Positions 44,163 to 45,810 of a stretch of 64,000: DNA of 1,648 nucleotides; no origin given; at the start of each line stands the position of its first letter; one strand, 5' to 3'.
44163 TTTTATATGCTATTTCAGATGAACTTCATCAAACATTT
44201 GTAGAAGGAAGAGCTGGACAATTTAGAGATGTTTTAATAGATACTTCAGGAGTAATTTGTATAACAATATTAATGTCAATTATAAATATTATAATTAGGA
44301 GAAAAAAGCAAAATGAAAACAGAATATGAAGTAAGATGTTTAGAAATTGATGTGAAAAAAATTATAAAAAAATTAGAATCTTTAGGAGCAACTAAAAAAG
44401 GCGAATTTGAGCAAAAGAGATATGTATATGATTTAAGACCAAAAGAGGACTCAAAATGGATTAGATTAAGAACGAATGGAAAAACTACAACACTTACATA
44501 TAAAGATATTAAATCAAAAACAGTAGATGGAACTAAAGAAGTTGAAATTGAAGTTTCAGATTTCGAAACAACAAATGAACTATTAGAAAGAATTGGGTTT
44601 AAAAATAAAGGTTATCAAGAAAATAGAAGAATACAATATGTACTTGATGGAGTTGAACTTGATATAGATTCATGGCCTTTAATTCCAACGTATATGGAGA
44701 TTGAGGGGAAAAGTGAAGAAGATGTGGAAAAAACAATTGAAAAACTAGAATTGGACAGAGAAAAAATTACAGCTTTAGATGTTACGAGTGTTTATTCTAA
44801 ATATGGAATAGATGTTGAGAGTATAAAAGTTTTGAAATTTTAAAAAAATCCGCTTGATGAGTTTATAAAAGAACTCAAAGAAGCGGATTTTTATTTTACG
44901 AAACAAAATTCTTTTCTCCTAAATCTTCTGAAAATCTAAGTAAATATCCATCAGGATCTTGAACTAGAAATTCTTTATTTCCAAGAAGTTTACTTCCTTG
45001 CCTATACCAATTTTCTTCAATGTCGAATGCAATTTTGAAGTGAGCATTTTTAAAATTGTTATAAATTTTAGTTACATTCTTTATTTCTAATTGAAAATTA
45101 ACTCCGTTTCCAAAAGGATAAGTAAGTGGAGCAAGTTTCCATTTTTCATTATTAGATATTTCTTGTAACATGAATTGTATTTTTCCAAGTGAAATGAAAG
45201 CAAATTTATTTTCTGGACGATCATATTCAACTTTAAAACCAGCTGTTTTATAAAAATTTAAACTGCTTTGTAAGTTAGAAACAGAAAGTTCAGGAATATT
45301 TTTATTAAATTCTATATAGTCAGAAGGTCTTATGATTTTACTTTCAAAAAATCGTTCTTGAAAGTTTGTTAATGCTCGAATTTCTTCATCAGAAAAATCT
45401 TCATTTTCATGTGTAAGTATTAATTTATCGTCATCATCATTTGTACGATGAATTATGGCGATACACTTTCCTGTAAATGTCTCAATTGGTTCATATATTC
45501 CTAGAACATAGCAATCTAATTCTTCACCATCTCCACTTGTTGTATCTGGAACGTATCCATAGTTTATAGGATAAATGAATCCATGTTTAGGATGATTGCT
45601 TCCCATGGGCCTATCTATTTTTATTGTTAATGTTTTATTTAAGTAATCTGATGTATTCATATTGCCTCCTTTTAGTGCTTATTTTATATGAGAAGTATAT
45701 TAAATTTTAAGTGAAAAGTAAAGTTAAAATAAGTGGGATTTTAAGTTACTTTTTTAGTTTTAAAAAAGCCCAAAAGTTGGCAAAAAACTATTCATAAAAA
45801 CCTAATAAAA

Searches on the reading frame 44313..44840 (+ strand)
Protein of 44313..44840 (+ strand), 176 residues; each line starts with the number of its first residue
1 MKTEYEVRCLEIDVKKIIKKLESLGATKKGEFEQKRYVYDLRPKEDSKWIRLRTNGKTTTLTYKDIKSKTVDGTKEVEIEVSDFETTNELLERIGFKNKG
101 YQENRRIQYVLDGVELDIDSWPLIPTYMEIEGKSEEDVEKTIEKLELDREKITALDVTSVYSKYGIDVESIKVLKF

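Call 38: search_protein_families(library=pfam, proteins=[window:44313-44840:+], max_evalue=0.00001)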
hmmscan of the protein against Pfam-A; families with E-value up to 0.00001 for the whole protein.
window:44313-44840:+ (176 aa): 1 family
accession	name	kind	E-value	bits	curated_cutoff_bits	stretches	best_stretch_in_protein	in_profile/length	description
PF01928.26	CYTH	-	4.8e-11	43.3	23.2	1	4-150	3-166/179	CYTH domain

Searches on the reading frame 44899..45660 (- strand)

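Call 38: search_protein_families(library=pfam, proteins=[window:44899-45660:-], max_evalue=0.00001)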
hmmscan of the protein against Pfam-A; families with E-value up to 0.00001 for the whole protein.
window:44899-45660:- (254 aa): 1 family
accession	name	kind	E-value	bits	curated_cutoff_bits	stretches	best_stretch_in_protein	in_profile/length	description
PF00719.24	Pyrophosphatase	-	1.1e-08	35.5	23.5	1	27-104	31-111/153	Inorganic pyrophosphatase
